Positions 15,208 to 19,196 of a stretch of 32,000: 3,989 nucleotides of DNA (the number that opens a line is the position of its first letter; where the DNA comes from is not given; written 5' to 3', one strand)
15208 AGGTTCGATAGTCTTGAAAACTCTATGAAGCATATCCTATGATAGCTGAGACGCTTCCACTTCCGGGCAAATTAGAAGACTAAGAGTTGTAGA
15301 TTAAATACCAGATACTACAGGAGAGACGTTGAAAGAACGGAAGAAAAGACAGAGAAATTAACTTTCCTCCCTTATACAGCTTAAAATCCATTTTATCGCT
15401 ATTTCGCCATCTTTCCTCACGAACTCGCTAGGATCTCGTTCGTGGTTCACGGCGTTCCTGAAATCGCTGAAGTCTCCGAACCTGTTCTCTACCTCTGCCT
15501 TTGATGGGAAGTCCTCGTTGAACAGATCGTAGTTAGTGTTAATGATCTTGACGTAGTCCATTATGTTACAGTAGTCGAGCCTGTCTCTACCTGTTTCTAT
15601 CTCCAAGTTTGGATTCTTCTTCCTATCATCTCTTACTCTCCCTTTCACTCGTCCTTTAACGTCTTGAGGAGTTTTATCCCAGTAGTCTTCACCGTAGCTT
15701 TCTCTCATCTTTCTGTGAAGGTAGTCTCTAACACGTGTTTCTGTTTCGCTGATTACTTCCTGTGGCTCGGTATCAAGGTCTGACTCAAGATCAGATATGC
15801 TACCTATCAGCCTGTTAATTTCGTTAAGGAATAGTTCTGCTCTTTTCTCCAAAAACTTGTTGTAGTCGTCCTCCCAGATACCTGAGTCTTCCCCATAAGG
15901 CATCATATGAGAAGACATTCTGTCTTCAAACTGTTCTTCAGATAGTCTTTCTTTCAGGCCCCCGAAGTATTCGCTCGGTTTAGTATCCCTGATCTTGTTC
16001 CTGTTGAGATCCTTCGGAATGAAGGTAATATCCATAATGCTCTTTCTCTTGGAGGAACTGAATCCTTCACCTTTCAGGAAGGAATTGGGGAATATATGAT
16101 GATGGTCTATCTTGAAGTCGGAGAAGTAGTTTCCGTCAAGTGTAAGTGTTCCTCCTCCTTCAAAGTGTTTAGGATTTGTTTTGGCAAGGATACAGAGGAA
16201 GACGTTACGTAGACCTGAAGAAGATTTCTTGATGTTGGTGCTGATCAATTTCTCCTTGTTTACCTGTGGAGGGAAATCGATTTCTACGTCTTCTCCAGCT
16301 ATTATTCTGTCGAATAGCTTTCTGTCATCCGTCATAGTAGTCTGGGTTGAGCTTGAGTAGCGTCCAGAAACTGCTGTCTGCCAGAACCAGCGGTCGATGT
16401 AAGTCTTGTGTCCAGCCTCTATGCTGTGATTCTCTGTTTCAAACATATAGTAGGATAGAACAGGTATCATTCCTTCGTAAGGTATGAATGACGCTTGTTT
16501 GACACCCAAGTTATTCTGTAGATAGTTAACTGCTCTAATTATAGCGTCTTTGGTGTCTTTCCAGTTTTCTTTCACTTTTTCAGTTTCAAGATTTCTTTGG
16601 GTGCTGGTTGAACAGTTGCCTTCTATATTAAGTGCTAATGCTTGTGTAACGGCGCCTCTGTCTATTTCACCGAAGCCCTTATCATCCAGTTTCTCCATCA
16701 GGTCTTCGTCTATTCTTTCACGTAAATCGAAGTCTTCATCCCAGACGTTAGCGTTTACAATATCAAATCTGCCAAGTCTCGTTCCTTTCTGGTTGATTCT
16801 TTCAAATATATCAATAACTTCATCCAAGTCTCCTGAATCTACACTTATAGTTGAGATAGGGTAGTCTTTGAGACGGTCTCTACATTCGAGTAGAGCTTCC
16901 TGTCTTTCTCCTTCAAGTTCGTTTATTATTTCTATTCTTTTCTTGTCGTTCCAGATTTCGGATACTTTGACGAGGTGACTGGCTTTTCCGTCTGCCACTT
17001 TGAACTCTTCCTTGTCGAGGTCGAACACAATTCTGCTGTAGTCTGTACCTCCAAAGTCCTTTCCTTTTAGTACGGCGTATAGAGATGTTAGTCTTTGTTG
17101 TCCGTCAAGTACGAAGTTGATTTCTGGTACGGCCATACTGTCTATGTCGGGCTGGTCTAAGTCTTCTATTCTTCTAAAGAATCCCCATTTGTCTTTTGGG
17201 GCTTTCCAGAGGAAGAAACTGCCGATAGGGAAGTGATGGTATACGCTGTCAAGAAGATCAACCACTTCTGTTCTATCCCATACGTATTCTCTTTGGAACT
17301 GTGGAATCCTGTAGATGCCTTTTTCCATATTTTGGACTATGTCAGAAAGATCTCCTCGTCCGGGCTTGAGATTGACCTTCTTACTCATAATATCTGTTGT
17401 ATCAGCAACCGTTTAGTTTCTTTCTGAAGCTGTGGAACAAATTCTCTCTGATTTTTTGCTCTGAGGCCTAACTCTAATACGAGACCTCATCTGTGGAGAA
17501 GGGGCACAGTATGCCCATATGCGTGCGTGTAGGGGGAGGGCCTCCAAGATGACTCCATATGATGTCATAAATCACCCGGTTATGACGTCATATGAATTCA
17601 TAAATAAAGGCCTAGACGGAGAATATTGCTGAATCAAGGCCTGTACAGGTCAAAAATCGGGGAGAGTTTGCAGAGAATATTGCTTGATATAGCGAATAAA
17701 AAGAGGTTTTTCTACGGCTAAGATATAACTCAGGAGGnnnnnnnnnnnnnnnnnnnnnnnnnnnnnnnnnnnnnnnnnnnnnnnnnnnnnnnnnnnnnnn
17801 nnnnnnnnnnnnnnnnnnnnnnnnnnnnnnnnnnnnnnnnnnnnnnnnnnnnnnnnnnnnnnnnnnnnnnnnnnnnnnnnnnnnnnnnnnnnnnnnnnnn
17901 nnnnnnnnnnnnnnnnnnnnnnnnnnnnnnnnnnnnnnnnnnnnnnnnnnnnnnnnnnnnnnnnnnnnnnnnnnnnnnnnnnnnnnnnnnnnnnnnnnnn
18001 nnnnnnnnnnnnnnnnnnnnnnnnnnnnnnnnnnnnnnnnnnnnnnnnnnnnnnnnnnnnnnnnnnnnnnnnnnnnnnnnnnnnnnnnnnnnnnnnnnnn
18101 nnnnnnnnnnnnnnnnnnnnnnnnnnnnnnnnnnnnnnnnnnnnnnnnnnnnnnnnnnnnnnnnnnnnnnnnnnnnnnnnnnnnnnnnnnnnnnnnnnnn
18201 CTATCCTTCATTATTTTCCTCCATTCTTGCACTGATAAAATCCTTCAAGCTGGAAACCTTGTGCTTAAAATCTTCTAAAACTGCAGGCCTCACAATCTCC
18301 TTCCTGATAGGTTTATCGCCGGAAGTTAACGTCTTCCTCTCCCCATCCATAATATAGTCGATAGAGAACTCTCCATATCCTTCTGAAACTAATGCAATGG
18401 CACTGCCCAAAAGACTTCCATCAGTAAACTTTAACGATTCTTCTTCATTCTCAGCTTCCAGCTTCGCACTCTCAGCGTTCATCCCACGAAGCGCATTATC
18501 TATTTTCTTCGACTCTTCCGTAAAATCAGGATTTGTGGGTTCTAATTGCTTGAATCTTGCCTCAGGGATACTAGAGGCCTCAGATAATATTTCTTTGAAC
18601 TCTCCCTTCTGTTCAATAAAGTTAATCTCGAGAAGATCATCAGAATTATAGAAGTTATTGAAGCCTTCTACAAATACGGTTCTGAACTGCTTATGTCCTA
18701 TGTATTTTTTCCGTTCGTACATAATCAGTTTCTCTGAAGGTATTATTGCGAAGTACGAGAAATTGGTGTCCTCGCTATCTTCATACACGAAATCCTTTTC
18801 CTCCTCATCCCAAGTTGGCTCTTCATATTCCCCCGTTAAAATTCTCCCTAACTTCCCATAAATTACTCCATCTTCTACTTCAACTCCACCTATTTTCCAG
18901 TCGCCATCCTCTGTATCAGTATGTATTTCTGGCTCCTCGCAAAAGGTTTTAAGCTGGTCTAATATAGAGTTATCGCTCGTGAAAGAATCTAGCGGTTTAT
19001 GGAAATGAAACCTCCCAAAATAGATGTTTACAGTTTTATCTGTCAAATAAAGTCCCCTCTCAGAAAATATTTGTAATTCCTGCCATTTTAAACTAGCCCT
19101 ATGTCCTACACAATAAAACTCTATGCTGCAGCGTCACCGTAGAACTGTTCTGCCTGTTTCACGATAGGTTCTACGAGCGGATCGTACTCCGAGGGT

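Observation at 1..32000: Extreme over-representation of the palindrome AGGCCT, with a mosaic distribution that marks foreign segments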

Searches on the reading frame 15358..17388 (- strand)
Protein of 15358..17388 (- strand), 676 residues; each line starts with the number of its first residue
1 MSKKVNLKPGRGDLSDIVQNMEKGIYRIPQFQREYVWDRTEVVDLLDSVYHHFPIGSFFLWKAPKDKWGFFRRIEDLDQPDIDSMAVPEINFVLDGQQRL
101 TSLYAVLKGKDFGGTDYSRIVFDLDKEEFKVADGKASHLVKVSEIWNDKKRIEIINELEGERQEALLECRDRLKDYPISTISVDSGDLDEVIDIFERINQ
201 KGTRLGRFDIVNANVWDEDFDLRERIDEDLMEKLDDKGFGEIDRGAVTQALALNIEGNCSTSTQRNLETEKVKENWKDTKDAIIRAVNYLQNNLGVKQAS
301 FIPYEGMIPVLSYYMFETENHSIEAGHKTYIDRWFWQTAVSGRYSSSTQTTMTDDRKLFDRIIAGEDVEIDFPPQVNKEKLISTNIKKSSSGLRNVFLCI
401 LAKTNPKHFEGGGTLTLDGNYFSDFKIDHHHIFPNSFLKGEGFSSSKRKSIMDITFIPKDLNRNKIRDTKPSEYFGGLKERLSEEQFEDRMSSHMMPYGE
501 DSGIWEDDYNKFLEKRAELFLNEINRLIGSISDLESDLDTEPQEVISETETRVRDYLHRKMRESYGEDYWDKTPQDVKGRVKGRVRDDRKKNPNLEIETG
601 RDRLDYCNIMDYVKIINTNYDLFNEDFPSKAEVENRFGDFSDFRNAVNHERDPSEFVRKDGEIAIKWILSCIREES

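Call 7: search_protein_families(library=pfam, proteins=[window:15358-17388:-])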
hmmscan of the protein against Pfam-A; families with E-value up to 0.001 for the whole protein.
window:15358-17388:- (676 aa): 1 family
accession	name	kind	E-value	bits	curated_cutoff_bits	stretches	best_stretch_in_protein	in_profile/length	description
PF03235.19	GmrSD_N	-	9e-34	117.8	33.2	1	14-215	1-198/199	GmrSD restriction endonuclease, N-terminal domain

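Call 39: search_protein_families(library=padloc, proteins=[window:15358-17388:-])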
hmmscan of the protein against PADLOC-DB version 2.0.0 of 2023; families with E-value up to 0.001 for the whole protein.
window:15358-17388:- (676 aa): 22 families
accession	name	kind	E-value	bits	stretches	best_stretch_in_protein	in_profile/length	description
PDLC04709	PDC-M55C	-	3.4e-51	172.5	2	170-354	193-380/554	-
PDLC04151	HEC-05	-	2.1e-43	147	2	14-110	28-133/600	-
PDLC04150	HEC-05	-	2.2e-30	104.1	2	16-110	12-115/583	-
PDLC04152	HEC-05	-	3.6e-21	73.3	2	135-352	179-396/566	-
PDLC04592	PDC-M34B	-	9.1e-15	52.8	1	545-651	64-169/192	-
PDLC03877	NsnA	-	5.6e-14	50.2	1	7-213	46-198/385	-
PDLC04153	HEC-05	-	7.3e-09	32.3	1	22-115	17-120/621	-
PDLC04157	HEC-06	-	2.1e-08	31.2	1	14-50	11-47/558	-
PDLC02792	SspE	-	1.5e-07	28.1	1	15-106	14-106/771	SspE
PDLC04590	PDC-M34B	-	1.9e-07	29.1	1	548-650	22-123/147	-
PDLC02695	Orf5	-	2.6e-07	27.4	1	22-104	16-92/601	Orf5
PDLC04154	HEC-06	-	3.2e-07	27.4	1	1-49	1-47/569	-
PDLC02687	Orf5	-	1.2e-05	22.3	0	23-48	15-40/543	Orf5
PDLC04155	HEC-06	-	1.5e-05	21.7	1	16-52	11-47/562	-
PDLC04027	PD-T4-2_A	-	1.7e-05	22.1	1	16-58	42-85/363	-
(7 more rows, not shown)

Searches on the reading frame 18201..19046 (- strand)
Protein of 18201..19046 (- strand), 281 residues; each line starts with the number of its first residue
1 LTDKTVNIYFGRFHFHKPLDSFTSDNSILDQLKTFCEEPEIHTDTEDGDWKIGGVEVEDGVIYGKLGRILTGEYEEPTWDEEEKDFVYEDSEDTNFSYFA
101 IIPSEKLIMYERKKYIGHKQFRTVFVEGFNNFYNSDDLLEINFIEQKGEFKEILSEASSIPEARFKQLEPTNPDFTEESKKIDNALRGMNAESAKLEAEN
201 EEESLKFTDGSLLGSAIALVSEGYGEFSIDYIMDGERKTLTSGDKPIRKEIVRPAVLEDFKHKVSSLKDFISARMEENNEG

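Call 7: search_protein_families(library=pfam, proteins=[window:18201-19046:-])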
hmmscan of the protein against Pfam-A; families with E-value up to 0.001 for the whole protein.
window:18201-19046:- (281 aa): 1 family
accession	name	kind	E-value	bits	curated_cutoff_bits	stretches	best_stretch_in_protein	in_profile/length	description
PF15931.10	DUF4747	-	1.4e-05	25.1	27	1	113-250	117-254/257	Domain of unknown function (DUF4747)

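Call 39: search_protein_families(library=padloc, proteins=[window:18201-19046:-])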
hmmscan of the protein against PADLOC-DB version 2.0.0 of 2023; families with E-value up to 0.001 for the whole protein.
window:18201-19046:- (281 aa): 0 families

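Call 68: search_protein_families(library=ncbifam, proteins=[window:18201-19046:-], max_evalue=0.01)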
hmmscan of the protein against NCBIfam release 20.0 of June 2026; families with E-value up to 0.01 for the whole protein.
window:18201-19046:- (281 aa): 0 families
